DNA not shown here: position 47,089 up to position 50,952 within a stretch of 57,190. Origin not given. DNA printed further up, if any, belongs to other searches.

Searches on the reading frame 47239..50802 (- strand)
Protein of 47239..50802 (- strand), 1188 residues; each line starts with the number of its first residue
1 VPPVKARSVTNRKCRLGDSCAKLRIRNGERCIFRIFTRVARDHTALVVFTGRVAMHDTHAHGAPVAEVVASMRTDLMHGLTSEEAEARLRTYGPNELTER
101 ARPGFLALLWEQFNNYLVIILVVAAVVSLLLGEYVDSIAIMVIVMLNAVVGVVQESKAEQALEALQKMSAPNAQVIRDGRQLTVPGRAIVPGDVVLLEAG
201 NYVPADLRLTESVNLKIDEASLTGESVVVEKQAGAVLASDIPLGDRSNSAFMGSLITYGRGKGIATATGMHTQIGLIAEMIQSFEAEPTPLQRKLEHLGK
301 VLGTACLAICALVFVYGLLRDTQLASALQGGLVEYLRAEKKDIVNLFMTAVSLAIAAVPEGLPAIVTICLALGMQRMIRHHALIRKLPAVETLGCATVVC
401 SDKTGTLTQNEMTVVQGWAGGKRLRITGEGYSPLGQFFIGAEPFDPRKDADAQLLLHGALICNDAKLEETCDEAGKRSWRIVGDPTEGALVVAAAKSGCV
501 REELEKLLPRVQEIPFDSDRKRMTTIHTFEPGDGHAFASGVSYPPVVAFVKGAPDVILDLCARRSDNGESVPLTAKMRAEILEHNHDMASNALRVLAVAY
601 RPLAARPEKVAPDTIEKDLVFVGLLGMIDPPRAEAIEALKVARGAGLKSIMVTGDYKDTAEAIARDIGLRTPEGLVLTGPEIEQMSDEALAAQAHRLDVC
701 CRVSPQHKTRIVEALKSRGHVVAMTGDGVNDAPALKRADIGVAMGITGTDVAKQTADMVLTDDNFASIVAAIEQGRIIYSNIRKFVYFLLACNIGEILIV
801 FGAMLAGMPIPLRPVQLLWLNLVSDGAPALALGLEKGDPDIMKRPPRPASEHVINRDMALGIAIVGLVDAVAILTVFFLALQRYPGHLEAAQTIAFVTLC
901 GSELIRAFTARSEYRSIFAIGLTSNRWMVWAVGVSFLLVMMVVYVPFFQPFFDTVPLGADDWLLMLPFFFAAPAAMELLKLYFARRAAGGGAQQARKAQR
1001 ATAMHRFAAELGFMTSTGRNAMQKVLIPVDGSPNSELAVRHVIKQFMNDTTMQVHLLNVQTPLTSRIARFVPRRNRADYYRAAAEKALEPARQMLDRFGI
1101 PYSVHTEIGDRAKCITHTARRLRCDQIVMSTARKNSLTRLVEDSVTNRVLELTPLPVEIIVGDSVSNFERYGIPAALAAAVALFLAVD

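Call 9: search_protein_families(library=pfam, proteins=[window:47239-50802:-])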
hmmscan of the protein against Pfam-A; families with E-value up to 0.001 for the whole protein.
window:47239-50802:- (1188 aa): 8 families
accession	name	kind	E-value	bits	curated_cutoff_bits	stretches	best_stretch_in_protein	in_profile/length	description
PF00689.26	Cation_ATPase_C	-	8.8e-55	185.6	27.3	1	809-981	1-174/175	Cation transporting ATPase, C-terminus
PF00122.25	E1-E2_ATPase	-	4.4e-49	166.9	28.1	1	167-380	1-181/181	E1-E2 ATPase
PF13246.12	Cation_ATPase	-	3.8e-23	81.8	21.7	1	461-562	2-89/91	Cation transport ATPase (P-type)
PF00690.31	Cation_ATPase_N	-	3.7e-21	75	20.4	1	61-128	2-69/69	Cation transporter/ATPase, N-terminus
PF00702.32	Hydrolase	-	4.7e-18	66.7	26.4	1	610-739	78-191/191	haloacid dehalogenase-like hydrolase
PF00582.32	Usp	-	2.3e-14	54.6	24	1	1022-1157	1-137/141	Universal stress protein family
PF08282.18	Hydrolase_3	-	5.7e-05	23.4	20.9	1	712-772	196-255/255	haloacid dehalogenase-like hydrolase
PF12710.13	HAD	-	0.00032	21.6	27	0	628-736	86-189/189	haloacid dehalogenase-like hydrolase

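Call 56: search_protein_families(library=ncbifam, proteins=[window:47239-50640:-], max_evalue=0.00001)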
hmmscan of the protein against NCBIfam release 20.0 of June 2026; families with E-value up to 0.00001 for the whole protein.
window:47239-50640:- (1134 aa): 21 families
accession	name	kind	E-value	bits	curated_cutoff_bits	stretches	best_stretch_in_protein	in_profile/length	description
TIGR01522.1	ATPase-IIA2_Ca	equivalog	8.7e-216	718.5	798.3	1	9-928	7-849/854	calcium-transporting P-type ATPase, PMR1-type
TIGR01116.1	ATPase-IIA1_Ca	equivalog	3.6e-207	690.2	703.4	1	56-914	2-783/799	calcium-translocating P-type ATPase, SERCA-type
TIGR01517.1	ATPase-IIB_Ca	equivalog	1.3e-161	539.7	507.05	2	418-912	404-863/882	calcium-translocating P-type ATPase, PMCA-type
TIGR01523.1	ATPase-IID_K-Na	equivalog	6.6e-159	530.5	645.05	2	399-825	431-856/997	potassium/sodium efflux P-type ATPase, fungal-type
TIGR01106.1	ATPase-IIC_X-K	subfamily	6.9e-136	454.5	946.1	2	7-615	18-607/997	Na,H/K antiporter P-type ATPase subunit alpha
TIGR01647.1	ATPase-IIIA_H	equivalog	1e-126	424.1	615.5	2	25-362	1-306/755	plasma-membrane proton-efflux P-type ATPase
TIGR01524.1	ATPase-IIIB_Mg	equivalog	3.3e-113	379.2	610.75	2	449-824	401-758/867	magnesium-translocating P-type ATPase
NF011702.0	PRK15122.1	subfamily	7.6e-102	341.8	975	2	451-805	440-778/907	magnesium-translocating P-type ATPase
TIGR01494.1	ATPase_P-type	subfamily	8.9e-91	304.7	62.3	4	640-758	360-472/478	HAD-IC family P-type ATPase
TIGR01525.1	ATPase-IB_hvy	subfamily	2.5e-68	231.3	346.25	2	66-362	4-268/560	heavy metal translocating P-type ATPase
TIGR01657.1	P-ATPase-V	hypoth_equivalog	5.8e-64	216.2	618.25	2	22-622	136-704/1055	ATP13A2 family polyamine export P-type ATPase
TIGR01512.1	ATPase-IB2_Cd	subfamily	1.6e-51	175.5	313.5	3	643-741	365-459/494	cadmium family heavy metal-translocating P-type ATPase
TIGR01511.1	ATPase-IB1_Cu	subfamily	1.2e-45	156.4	397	2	637-761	402-521/542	copper-translocating P-type ATPase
NF008262.1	PRK11033.1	equivalog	1.8e-41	142.4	1005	2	635-735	588-688/731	zinc/cadmium/mercury/lead-transporting ATPase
NF033775.1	P_type_ZntA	exception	4.4e-35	121.2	1240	2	634-736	588-690/732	Zn(II)/Cd(II)/Pb(II) translocating P-type ATPase ZntA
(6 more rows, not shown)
